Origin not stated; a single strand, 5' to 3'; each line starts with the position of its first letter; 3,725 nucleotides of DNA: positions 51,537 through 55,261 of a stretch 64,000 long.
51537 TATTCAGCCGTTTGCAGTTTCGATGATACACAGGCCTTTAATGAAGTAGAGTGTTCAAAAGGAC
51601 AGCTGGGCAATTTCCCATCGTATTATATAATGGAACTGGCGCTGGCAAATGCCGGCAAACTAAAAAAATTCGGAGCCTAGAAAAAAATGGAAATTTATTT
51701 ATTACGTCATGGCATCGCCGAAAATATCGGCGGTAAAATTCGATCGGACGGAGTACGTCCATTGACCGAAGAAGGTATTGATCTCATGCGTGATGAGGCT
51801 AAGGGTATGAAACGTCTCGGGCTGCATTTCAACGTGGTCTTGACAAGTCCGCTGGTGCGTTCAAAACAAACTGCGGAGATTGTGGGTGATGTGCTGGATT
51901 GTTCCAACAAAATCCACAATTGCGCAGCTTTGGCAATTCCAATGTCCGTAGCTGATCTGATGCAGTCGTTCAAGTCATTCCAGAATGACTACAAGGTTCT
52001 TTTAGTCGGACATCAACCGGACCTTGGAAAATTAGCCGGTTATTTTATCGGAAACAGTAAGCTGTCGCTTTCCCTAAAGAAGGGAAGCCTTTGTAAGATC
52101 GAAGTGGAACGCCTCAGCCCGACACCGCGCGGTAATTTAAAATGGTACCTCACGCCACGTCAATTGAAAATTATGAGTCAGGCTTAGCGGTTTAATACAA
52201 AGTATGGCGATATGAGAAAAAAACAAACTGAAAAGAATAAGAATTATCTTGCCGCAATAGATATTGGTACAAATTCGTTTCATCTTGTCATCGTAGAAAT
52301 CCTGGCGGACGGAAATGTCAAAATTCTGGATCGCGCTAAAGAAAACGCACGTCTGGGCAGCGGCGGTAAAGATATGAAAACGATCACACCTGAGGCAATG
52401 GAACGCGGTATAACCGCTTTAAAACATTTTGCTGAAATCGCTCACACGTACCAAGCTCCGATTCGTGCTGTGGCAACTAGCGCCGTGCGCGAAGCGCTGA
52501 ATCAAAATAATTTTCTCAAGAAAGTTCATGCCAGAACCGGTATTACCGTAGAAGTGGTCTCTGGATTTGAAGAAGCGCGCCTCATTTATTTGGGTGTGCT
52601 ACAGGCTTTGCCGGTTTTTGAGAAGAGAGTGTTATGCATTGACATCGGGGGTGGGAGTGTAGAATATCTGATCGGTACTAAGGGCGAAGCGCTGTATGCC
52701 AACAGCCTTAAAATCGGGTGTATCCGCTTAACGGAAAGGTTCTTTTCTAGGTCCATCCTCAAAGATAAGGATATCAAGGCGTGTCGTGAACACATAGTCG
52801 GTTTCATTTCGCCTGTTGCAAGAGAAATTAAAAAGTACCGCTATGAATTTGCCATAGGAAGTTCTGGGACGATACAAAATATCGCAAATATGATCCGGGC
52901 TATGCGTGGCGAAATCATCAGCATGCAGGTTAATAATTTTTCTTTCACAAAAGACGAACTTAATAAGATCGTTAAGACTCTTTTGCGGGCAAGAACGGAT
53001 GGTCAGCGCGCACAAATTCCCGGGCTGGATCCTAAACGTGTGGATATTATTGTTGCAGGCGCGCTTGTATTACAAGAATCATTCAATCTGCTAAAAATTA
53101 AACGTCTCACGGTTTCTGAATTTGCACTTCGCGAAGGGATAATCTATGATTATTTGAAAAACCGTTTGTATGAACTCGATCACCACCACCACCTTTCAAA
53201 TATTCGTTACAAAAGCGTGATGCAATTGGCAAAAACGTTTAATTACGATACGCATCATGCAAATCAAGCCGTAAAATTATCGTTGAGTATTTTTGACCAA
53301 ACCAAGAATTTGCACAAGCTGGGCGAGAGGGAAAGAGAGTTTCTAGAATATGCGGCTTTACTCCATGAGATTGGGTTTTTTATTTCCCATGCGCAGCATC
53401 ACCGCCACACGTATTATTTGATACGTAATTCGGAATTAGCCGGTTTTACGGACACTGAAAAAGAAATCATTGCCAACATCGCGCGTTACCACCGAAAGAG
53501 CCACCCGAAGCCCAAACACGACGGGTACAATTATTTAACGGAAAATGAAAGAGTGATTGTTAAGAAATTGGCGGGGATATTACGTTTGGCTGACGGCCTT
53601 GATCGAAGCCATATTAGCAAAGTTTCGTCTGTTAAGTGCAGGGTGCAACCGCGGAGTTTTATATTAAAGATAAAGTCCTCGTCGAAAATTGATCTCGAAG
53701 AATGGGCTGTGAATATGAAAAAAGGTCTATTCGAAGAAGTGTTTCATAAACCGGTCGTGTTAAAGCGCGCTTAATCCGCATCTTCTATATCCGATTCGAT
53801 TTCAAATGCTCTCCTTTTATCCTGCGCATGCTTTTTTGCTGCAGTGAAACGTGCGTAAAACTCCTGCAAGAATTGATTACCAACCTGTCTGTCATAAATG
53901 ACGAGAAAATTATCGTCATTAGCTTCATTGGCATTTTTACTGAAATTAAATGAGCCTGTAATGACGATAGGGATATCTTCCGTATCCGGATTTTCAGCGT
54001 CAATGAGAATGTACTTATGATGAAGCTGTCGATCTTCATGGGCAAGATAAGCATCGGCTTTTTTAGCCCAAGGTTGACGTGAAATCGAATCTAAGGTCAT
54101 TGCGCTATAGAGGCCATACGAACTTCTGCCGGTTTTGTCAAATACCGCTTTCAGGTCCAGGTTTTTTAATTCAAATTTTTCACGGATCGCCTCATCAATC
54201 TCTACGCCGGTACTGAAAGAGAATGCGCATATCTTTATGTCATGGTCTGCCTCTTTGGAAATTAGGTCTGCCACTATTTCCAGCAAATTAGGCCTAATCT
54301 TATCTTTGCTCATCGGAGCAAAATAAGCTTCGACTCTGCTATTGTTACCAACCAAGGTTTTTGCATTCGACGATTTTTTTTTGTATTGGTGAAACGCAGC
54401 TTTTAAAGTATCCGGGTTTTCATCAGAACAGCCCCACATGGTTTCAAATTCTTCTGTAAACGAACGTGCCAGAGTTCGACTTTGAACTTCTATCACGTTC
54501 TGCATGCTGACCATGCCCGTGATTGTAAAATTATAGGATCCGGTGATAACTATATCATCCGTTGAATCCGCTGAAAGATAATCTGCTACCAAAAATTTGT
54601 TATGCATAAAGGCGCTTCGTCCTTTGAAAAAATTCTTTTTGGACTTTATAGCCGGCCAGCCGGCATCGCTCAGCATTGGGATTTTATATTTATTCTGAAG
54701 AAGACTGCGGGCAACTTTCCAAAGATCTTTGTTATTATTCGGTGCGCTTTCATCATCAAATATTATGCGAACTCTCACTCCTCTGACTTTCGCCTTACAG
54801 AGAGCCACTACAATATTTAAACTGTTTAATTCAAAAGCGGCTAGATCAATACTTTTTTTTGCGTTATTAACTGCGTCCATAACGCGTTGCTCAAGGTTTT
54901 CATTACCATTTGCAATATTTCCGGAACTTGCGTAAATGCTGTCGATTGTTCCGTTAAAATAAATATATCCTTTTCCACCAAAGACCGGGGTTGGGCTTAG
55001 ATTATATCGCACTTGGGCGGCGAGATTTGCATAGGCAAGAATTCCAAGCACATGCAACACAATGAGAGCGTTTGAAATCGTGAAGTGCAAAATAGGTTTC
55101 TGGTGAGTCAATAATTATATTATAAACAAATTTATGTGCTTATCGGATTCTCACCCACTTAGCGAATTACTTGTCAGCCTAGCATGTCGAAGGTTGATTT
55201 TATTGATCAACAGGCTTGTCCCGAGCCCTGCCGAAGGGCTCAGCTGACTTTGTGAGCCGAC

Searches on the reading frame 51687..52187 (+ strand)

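Call 21: search_protein_families(library=pfam, proteins=[window:51687-52187:+])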
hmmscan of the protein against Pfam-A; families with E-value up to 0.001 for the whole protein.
window:51687-52187:+ (166 aa): 1 family
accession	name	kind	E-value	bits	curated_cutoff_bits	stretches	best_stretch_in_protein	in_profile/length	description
PF00300.27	His_Phos_1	-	8.6e-09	35.8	21.7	1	3-73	1-70/194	Histidine phosphatase superfamily (branch 1)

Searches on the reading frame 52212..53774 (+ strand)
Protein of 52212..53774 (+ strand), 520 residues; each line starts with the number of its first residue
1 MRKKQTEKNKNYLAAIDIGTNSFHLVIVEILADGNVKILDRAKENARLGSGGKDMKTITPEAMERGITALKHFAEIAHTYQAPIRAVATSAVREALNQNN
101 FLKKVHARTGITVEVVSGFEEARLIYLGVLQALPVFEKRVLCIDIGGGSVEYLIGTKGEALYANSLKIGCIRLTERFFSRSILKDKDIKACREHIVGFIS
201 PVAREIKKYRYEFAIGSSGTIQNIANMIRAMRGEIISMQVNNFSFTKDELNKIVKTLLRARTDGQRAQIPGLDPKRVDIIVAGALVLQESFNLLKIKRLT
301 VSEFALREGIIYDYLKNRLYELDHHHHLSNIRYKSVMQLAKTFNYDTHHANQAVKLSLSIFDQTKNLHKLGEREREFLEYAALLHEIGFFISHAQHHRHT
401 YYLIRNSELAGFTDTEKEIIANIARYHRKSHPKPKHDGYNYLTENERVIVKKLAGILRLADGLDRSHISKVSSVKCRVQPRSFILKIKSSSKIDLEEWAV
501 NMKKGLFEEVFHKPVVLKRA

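Call 53: search_protein_families(library=ncbifam, proteins=[window:52212-53774:+], max_evalue=0.01)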
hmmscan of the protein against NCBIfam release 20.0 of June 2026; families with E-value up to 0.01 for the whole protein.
window:52212-53774:+ (520 aa): 4 families
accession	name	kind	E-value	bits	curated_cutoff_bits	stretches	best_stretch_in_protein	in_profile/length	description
TIGR03706.1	exo_poly_only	exception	5e-85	285.4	307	1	13-315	2-299/300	exopolyphosphatase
NF008260.0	PRK11031.1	equivalog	1.1e-76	258.8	624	1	9-461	4-435/496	guanosine-5'-triphosphate,3'-diphosphate diphosphatase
NF008108.0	PRK10854.1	equivalog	3.9e-75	253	864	1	5-431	5-416/513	exopolyphosphatase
TIGR01174.1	ftsA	equivalog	2.9e-05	23.3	175.85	0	140-175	198-233/371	cell division protein FtsA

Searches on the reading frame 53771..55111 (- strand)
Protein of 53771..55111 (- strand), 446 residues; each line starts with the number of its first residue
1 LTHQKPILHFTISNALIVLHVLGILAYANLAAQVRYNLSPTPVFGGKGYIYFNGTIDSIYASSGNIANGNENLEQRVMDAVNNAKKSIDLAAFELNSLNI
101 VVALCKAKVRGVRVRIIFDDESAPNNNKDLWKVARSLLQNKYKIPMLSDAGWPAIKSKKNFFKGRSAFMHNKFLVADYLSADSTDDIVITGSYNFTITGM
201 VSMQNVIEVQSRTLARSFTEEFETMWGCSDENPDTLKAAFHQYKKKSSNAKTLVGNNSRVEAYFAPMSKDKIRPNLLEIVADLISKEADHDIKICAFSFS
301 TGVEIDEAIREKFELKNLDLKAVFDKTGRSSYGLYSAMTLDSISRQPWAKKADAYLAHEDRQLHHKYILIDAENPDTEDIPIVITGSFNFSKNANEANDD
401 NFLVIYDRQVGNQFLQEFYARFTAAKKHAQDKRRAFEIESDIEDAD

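Call 53: search_protein_families(library=ncbifam, proteins=[window:53771-55111:-], max_evalue=0.01)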
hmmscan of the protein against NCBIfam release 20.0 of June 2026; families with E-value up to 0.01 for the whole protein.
window:53771-55111:- (446 aa): 6 families
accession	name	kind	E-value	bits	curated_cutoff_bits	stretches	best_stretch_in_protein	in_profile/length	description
NF010492.0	PRK13912.1-3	equivalog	2.5e-12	46.7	297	2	77-196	39-141/178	nuclease NucT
NF038319.1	DISARM_DrmC_I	equivalog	7.3e-11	42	133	1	73-200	95-208/236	DISARM system phospholipase D-like protein DrmC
NF010491.0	PRK13912.1-2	equivalog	2.1e-06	27.6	225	1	77-195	41-142/180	nuclease NucT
NF041068.1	DpdK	equivalog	0.00014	21.5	100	0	184-211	124-151/167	phospholipase D-like domain-containing protein DpdK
NF010490.0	PRK13912.1-1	equivalog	0.00017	21.7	211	1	71-126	29-84/159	nuclease NucT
NF010493.0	PRK13912.1-4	equivalog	0.0036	17.3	351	0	77-144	32-95/171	nuclease NucT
